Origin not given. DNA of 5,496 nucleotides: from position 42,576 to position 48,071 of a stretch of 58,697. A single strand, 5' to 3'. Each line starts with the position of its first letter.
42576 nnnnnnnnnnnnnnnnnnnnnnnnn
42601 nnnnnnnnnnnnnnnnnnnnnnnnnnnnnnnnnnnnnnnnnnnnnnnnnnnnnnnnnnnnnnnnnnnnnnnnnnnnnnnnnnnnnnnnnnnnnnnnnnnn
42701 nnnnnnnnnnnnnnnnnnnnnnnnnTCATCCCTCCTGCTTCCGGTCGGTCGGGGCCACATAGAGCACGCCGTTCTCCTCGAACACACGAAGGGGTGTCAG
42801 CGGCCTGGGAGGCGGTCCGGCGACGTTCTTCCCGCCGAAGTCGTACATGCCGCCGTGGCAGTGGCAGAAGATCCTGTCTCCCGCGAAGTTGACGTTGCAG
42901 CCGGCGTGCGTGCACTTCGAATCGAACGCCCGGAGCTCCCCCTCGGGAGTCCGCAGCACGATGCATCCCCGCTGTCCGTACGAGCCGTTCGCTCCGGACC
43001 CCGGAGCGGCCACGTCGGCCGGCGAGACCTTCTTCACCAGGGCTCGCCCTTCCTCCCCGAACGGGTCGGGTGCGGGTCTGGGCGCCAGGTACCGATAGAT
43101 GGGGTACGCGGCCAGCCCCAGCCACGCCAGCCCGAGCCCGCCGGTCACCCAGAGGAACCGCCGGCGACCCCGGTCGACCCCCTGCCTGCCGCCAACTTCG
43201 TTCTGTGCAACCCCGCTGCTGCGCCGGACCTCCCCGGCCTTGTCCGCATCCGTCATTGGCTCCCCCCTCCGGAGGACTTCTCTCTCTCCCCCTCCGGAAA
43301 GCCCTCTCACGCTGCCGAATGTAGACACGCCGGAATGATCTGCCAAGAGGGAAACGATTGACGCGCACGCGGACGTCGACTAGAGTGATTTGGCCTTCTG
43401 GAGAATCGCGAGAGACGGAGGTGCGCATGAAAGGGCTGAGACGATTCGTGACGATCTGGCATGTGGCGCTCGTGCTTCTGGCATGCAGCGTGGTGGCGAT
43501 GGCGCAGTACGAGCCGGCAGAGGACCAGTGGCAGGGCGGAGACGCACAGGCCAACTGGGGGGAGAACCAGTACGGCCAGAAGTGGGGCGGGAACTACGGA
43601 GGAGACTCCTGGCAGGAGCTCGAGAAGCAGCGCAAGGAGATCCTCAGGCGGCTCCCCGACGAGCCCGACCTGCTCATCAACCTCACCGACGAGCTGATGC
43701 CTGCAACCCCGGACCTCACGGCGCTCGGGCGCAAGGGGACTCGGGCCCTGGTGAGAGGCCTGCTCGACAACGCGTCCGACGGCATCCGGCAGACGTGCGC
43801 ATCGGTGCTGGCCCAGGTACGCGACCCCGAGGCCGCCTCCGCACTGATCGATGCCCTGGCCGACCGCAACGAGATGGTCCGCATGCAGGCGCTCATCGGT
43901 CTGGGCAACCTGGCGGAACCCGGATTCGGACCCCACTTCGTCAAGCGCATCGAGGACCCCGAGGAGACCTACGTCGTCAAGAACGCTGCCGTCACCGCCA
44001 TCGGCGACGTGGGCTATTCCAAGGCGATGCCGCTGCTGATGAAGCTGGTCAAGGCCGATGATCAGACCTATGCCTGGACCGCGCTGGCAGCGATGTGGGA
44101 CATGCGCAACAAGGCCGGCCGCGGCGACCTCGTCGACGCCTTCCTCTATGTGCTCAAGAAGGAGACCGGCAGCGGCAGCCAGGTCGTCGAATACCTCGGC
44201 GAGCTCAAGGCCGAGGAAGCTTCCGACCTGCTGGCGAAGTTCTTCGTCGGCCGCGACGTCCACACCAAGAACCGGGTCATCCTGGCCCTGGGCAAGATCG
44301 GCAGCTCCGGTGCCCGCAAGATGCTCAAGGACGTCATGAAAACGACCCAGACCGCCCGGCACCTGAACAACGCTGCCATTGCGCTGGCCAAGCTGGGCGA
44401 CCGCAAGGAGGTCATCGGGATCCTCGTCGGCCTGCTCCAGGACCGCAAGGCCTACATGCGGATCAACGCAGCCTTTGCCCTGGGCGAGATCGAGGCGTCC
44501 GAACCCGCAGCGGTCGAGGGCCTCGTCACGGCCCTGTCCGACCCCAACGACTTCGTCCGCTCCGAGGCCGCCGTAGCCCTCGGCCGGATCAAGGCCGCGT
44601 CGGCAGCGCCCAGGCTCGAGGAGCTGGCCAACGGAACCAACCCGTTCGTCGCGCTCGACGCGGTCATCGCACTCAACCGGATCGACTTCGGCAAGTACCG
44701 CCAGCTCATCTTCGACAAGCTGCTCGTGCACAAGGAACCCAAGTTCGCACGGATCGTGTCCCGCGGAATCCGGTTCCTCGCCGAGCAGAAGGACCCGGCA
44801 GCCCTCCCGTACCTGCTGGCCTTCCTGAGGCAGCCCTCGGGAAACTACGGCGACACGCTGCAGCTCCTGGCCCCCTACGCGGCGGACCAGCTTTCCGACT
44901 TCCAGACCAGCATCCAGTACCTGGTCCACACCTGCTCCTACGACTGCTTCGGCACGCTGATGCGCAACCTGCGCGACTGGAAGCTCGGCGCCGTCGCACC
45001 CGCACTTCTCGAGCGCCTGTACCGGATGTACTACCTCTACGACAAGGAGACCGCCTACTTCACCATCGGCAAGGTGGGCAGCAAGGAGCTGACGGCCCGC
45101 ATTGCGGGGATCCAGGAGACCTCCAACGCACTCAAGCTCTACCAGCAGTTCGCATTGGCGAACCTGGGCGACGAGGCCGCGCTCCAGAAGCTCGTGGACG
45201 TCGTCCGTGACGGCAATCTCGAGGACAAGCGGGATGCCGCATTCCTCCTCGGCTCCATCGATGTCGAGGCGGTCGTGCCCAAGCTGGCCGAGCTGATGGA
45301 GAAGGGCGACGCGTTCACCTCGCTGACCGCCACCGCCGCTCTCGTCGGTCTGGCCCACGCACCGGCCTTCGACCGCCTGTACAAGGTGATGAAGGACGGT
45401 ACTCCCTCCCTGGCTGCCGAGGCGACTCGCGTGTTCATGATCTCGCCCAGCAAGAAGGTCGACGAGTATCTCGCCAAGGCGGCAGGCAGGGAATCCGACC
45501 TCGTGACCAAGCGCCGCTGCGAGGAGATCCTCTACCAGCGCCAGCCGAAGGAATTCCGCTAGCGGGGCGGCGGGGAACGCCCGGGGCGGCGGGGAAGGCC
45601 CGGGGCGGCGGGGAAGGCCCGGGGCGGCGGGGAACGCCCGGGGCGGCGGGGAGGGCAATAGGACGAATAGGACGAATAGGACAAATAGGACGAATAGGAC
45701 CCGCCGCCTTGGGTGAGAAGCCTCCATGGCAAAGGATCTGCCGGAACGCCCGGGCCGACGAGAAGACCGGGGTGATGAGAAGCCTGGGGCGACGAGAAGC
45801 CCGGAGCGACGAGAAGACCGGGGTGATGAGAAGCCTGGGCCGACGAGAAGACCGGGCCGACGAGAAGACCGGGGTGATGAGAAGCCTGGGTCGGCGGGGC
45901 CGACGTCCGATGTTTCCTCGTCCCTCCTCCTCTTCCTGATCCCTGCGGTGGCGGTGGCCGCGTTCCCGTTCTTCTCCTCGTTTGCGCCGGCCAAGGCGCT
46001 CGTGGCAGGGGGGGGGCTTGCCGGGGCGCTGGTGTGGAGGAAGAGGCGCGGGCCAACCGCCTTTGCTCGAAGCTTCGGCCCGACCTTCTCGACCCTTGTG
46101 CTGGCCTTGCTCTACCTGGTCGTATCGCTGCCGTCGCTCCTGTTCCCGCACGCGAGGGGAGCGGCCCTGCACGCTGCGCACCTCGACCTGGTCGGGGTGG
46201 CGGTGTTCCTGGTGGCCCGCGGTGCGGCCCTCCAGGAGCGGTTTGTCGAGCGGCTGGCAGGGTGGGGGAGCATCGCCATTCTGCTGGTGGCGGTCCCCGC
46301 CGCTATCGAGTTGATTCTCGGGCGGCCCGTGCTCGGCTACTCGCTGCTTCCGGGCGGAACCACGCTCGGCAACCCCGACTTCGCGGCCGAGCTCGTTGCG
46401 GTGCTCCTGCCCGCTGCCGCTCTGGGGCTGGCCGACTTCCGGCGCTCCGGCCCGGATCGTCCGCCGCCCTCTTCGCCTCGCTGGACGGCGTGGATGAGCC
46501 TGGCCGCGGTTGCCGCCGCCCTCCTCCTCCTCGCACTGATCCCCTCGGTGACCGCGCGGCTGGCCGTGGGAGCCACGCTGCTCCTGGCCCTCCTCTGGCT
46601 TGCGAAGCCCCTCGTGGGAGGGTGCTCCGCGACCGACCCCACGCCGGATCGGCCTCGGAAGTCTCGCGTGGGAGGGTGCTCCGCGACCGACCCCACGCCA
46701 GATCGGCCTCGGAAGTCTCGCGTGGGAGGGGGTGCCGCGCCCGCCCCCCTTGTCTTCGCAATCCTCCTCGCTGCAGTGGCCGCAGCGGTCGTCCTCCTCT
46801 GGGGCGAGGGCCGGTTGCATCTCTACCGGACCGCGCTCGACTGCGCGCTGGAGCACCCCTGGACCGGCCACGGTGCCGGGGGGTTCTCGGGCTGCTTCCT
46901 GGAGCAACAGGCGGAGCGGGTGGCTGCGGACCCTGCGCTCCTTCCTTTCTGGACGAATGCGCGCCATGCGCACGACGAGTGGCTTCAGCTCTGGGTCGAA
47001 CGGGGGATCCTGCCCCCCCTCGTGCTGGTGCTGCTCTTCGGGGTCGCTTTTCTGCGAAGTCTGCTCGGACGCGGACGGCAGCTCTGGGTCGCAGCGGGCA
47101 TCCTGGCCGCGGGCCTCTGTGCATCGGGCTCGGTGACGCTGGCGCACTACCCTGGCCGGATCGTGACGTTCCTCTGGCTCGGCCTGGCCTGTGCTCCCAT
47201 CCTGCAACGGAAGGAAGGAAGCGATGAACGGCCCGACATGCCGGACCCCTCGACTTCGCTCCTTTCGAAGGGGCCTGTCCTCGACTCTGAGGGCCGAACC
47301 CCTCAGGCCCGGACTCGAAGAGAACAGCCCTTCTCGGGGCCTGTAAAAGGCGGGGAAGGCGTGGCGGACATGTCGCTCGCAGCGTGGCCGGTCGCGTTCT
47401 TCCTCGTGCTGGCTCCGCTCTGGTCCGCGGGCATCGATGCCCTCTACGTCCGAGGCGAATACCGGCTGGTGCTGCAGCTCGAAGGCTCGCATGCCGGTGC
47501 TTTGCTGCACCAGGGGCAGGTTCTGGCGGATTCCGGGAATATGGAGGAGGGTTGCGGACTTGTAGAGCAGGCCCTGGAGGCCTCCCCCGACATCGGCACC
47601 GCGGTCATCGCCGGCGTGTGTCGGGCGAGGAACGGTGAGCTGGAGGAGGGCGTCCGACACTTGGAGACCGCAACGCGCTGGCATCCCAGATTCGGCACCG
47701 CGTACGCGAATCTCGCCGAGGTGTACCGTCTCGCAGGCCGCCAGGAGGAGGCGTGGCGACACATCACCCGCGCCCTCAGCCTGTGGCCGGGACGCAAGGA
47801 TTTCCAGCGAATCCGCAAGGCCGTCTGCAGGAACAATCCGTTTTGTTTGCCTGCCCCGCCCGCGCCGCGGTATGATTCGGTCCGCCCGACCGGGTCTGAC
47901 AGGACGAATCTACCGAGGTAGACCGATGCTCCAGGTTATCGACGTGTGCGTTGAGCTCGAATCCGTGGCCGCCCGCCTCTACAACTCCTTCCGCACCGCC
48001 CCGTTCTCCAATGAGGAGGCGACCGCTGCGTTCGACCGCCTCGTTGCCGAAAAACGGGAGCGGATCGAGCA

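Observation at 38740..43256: Candidate novel respiratory module: Rieske/cytochrome b genes followed by a CydA-like oxidase subunit fused to cytochrome c, plus an unknown membrane subunit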

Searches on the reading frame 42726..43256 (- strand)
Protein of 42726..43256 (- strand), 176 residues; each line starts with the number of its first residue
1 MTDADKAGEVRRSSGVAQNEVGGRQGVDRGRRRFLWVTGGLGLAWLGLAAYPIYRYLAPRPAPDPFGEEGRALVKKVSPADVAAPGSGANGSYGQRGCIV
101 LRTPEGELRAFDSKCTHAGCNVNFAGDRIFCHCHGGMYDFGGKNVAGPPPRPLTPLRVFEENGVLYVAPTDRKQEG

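Call 3: search_protein_families(library=pfam, proteins=[window:42726-43256:-], max_evalue=1)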
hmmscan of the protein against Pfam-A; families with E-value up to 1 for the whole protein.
window:42726-43256:- (176 aa): 1 family
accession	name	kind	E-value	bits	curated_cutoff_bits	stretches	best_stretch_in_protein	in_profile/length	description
PF00355.32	Rieske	-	1e-10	41.8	20.3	1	81-153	10-84/88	Rieske [2Fe-2S] domain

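Call 4: search_protein_families(library=ncbifam, proteins=[window:42726-43256:-], max_evalue=1)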
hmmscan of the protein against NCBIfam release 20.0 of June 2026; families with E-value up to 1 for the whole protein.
window:42726-43256:- (176 aa): 12 families
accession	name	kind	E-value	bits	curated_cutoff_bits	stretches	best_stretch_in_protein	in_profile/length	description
NF045928.1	Cytb6fFeSPetC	equivalog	1.1e-10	41.2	250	1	27-159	10-154/179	cytochrome b6-f complex iron-sulfur subunit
NF010001.0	PRK13474.1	subfamily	1.8e-10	40.4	154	1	28-167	11-161/178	cytochrome b6-f complex iron-sulfur subunit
TIGR01416.1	Rieske_proteo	equivalog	8.6e-09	35.6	97.4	1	114-161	115-169/176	ubiquinol-cytochrome c reductase iron-sulfur subunit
NF050121.1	bc1_QcrA_actin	exception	8.8e-06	25.5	275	1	107-165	239-303/319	cytochrome bc1 complex Rieske iron-sulfur subunit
TIGR02694.1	arsenite_ox_S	equivalog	0.00043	20.2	95.65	1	103-147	46-94/129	arsenate reductase (azurin) small subunit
NF041174.1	SDX_Thmprot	equivalog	0.0056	16.8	170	1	99-149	27-80/109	sulredoxin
TIGR03171.1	soxL2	equivalog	0.07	12.1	582.1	1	129-154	233-260/321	Rieske iron-sulfur protein SoxL2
TIGR02377.1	MocE_fam_FeS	subfamily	0.13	12.3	136.15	1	93-149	21-80/101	MocE family 2Fe-2S type ferredoxin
NF042946.1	3PPDioc_HcaE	equivalog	0.13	11.2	830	1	84-143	50-113/450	3-phenylpropionate/cinnamic acid dioxygenase subunit alpha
NF007422.0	PRK09965.1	equivalog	0.17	12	113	1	99-170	26-101/106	bifunctional 3-phenylpropionate/cinnamic acid dioxygenase ferredoxin subunit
NF052579.1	BetMthstMoxSdmAMthl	equivalog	0.2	10.6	600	1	98-144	42-91/351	4beta-methylsterol monooxygenase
NF058607.1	GlBtMonoOxGbcA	equivalog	0.2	10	670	1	93-143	76-130/420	glycine betaine monooxygenase oxygenase subunit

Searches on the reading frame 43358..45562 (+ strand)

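Call 51: search_protein_families(library=pfam, proteins=[window:43358-45562:+], max_evalue=0.00001)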
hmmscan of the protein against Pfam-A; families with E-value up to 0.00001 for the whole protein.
window:43358-45562:+ (734 aa): 6 families
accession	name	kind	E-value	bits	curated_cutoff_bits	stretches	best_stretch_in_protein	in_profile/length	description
PF13646.12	HEAT_2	-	5.5e-43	145.6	27.7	2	358-439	7-87/88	HEAT repeats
PF03130.22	HEAT_PBS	-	1.6e-22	77.8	20.9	0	368-395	2-27/27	PBS lyase HEAT-like repeat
PF02985.28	HEAT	-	2e-12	46.6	23.5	0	388-411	4-27/31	HEAT repeat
PF13513.12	HEAT_EZ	-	4e-11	43.6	27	0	382-411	26-55/55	HEAT-like repeat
PF01602.26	Adaptin_N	-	4.4e-07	29.3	37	0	360-492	88-217/524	Adaptin N terminal region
PF12717.13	Cnd1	-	9.9e-06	26.1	26.4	0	356-416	26-90/162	non-SMC mitotic condensation complex subunit 1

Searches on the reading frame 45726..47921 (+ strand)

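Call 51: search_protein_families(library=pfam, proteins=[window:45726-47921:+], max_evalue=0.00001)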
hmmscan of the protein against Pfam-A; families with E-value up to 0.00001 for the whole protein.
window:45726-47921:+ (731 aa): 2 families
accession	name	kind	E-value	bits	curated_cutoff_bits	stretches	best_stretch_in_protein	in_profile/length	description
PF07719.23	TPR_2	-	7.7e-06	26.1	27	0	659-686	3-30/34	Tetratricopeptide repeat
PF13424.12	TPR_12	-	8.8e-06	26.3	30.1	0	630-686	10-74/77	Tetratricopeptide repeat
